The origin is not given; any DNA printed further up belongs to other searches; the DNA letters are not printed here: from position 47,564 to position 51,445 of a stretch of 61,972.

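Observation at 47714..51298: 1194-aa surface protein built around a clostripain/C11-like domain whose expected catalytic cysteine is alanine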

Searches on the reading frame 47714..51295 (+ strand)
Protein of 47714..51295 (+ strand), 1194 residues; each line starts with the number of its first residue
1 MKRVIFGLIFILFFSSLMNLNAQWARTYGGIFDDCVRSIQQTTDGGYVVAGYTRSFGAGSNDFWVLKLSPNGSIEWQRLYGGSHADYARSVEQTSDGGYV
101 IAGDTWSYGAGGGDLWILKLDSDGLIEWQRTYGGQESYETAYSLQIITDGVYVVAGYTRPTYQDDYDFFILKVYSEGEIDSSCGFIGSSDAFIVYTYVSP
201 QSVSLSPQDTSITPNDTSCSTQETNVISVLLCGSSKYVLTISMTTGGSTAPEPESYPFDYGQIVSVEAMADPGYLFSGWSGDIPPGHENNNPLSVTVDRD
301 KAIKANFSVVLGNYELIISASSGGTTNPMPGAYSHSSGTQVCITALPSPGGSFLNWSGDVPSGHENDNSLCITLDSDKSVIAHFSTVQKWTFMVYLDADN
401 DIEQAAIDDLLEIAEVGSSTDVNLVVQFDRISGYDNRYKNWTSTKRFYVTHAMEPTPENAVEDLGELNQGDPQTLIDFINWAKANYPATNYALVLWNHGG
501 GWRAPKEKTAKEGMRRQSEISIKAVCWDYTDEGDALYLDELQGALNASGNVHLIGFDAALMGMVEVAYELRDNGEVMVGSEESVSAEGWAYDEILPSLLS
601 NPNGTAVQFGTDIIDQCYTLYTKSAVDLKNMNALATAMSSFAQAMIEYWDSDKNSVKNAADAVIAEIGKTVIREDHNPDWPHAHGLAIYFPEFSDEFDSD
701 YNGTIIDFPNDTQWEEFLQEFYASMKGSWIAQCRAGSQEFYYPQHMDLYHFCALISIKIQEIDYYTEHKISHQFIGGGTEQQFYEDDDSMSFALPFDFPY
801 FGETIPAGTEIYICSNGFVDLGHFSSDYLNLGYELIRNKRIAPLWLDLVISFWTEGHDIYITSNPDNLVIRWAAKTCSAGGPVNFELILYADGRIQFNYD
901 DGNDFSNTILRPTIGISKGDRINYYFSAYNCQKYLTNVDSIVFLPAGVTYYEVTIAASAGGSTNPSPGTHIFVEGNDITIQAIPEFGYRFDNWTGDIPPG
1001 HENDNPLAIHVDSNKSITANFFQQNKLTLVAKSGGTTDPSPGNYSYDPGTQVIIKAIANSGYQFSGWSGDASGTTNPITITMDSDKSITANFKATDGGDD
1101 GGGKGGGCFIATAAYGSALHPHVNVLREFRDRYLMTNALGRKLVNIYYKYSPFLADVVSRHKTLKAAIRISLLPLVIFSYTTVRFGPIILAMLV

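Call 3: search_protein_families(library=pfam, proteins=[window:47714-51295:+], max_evalue=0.1)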
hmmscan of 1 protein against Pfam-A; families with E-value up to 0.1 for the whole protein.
window:47714-51295:+ (1194 aa): 7 families
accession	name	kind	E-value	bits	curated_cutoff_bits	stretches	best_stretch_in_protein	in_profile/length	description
PF18998.6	Flg_new_2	-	1.6e-52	175.8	23.6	4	1026-1094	2-71/73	Divergent InlB B-repeat domain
PF03415.19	Peptidase_C11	-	1e-45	157.3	25.8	1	394-655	1-248/359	Clostripain family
PF17164.10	DUF5122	-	2e-09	38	27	2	44-74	3-32/36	Domain of unknown function (DUF5122) beta-propeller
PF09479.16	Flg_new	-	1.4e-06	28.7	27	1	1033-1088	8-62/65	Listeria-Bacteroides repeat domain (List_Bact_rpt)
PF06119.19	NIDO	-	0.0027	18.2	25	0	810-869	2-58/186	Nidogen-like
PF08522.16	BT_3987-like_N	-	0.011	16.8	25.9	0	977-1013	62-98/120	BT_3987-like, N-terminal domain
PF09718.15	Tape_meas_lam_C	-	0.057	13.9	23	0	632-673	27-68/76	Lambda phage tail tape-measure protein (Tape_meas_lam_C)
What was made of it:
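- On Peptidase family C11 (Pfam PF03415 / MEROPS C11), as a homolog: 157.3 bits against a gathering score of 25.8, E=1e-45, aa 394-655 (call 3).
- On NIDO (PF06119): The query scores 18.2 bits against 25 (call 3).
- Checked: Pfam Peptidase_C11 matches aa 394-655 with E=1e-45 and 157 bits against a cut-off of 25.8 (call 3).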

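Call 4: search_protein_families(library=ncbifam, proteins=[window:47714-51295:+], max_evalue=0.1)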
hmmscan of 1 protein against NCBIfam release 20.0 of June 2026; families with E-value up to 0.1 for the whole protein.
window:47714-51295:+ (1194 aa): 5 families
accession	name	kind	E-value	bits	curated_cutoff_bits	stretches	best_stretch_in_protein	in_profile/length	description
NF041770.1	CFI_box_CTERM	domain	7.3e-30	102.6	40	1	1108-1176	1-69/69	CFI-box-CTERM domain-containing protein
TIGR02806.2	clostrip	equivalog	6.3e-27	94.5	550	1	389-600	1-223/472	clostripain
TIGR02608.1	delta_60_rpt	domain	1.6e-13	50.3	76.5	2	140-184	2-45/55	delta-60 repeat domain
TIGR02543.1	List_Bact_rpt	repeat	2.6e-08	34.1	20.95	1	1061-1094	5-42/44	TIGR02543 family repeat protein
NF047494.1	Lepto_SBBP_lipo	equivalog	0.0002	20.2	400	1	47-170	143-284/466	SBBP repeat beta-propeller lipoprotein, LipL53 family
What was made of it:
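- On Clostripain equivalog (TIGR02806): 94.5 bits against a cut-off of 550 (call 4).
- On CFI-box-CTERM (NF041770): 102.6 bits against 40; model positions 1-69 of 69 on aa 1108-1176 (call 4).
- Closest known: Clostripain. Different: The clostripain equivalog model scores 94 bits against a cut-off of 550 (call 4).
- Closest known: CFI-box-CTERM domain proteins. Same: A strong match over the full model, aa 1108-1176, with the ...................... signature (call 4).
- Checked: CFI-box-CTERM NF041770 scores 102.6 bits against a cut-off of 40 (call 4). The NCBIfam SBBP/LipL53 model scores 20 bits against a cut-off of 400 (calls 3, 4).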

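Call 9: find_encoding_contigs(protein=window:47714-51295:+, flank=10000, max_places=6)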
Protein window:47714-51295:+ (1194 aa): 1 contig read that carries it; 1 place shown.
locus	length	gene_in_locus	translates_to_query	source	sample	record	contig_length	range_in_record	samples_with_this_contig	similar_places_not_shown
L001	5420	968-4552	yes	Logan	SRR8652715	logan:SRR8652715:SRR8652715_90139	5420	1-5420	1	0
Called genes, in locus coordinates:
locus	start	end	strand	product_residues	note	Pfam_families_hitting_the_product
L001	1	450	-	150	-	?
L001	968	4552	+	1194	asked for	PF17164:DUF5122 (faint), PF18998:Flg_new_2, PF03415:Peptidase_C11, PF18998:Flg_new_2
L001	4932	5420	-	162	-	?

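Call 13: list_cluster_members(proteins=[window:47714-51295:+])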
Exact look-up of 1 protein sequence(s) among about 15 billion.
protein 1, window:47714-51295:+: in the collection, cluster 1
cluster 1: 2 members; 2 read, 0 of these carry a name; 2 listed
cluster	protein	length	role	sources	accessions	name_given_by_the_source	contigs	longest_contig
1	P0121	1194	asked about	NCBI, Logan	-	-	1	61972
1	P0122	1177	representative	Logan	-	-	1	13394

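Call 16: find_encoding_contigs(protein=P0122, flank=10000, max_places=6)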
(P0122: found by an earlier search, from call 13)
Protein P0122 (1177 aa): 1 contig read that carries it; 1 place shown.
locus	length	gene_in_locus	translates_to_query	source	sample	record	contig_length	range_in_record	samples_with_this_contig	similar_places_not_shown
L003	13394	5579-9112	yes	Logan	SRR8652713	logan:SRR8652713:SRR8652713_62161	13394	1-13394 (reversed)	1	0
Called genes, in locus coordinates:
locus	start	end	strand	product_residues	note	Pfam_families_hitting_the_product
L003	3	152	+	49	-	?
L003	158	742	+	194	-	-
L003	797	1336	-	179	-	-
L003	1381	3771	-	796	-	PF13567:DUF4131, PF03772:Competence, PF00753:Lactamase_B, PF12706:Lactamase_B_2 (weak)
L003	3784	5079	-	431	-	PF01546:Peptidase_M20, PF07687:M20_dimer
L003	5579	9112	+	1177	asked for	PF17164:DUF5122 (faint), PF18998:Flg_new_2, PF03415:Peptidase_C11, PF18998:Flg_new_2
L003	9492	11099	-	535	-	PF01642:MM_CoA_mutase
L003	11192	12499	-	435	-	PF03952:Enolase_N, PF00113:Enolase_C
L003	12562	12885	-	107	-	PF12732:YtxH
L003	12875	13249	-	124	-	-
